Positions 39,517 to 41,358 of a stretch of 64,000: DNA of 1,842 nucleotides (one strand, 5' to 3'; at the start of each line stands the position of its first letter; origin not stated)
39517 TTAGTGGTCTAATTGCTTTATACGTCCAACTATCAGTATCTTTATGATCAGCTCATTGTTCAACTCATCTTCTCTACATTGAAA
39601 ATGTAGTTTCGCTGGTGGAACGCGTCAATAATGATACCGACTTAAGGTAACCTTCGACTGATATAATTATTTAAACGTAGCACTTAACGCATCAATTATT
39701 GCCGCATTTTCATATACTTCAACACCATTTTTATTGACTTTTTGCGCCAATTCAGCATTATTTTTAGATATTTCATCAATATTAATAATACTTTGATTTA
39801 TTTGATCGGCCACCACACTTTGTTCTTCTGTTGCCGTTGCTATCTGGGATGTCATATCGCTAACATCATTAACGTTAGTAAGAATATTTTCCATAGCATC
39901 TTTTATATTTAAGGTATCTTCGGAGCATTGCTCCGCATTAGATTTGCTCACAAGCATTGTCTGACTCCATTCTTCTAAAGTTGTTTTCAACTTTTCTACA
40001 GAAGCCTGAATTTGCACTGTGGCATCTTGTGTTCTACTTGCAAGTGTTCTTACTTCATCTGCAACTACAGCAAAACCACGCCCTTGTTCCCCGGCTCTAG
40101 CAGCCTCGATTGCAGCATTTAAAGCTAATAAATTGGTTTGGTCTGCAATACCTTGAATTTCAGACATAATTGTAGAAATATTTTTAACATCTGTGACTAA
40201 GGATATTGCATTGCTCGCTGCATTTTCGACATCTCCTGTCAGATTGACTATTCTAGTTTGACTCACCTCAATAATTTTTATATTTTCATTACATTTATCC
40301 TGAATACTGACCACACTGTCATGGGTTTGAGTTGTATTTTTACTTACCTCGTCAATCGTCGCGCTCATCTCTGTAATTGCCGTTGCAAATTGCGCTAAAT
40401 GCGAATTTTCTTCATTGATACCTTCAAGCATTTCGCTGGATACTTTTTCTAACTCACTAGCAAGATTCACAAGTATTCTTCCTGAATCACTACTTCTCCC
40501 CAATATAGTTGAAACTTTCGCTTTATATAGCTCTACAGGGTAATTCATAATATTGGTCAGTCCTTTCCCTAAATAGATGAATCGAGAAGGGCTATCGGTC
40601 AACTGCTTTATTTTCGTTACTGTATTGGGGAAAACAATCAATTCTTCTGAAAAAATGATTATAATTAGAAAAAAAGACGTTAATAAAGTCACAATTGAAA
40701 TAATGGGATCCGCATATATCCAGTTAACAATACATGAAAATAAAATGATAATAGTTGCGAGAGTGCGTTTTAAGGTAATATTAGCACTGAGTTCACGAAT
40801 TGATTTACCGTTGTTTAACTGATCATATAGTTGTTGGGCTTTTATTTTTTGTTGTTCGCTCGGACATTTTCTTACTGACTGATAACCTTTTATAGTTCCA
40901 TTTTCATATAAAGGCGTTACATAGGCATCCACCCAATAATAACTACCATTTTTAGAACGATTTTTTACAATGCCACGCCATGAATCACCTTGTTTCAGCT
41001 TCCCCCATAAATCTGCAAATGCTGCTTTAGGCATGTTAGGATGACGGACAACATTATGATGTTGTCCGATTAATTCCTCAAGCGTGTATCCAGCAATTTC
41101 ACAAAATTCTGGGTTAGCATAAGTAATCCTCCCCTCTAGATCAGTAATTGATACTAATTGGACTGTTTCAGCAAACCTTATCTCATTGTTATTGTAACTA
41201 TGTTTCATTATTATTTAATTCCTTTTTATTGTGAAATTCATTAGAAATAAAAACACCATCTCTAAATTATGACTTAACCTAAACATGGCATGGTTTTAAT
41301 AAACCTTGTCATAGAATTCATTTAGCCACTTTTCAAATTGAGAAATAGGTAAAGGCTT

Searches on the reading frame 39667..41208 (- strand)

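Call 67: search_protein_families(library=pfam, proteins=[window:39667-41208:-])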
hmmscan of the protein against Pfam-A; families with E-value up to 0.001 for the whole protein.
window:39667-41208:- (513 aa): 7 families
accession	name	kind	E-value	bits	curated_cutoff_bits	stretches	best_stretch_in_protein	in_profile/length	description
PF00015.26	MCPsignal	-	9.5e-41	139.9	34.6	1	327-480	18-171/172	Methyl-accepting chemotaxis protein (MCP) signalling domain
PF08447.18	PAS_3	-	3.5e-18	66.1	25.6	1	29-112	2-88/89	PAS fold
PF13426.13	PAS_9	-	9.2e-12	45.6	27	1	21-108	6-93/103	PAS domain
PF00989.32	PAS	-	1.4e-11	44.9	22.6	1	19-108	14-105/113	PAS fold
PF08448.16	PAS_4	-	1.1e-08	35.7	23.1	1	16-108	5-97/110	PAS fold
PF13188.13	PAS_8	-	5.7e-05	23.3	21.8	1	19-56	14-49/65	PAS domain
PF06160.17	EzrA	-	0.00023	20.1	39.6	0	265-366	340-441/557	Septation ring formation regulator, EzrA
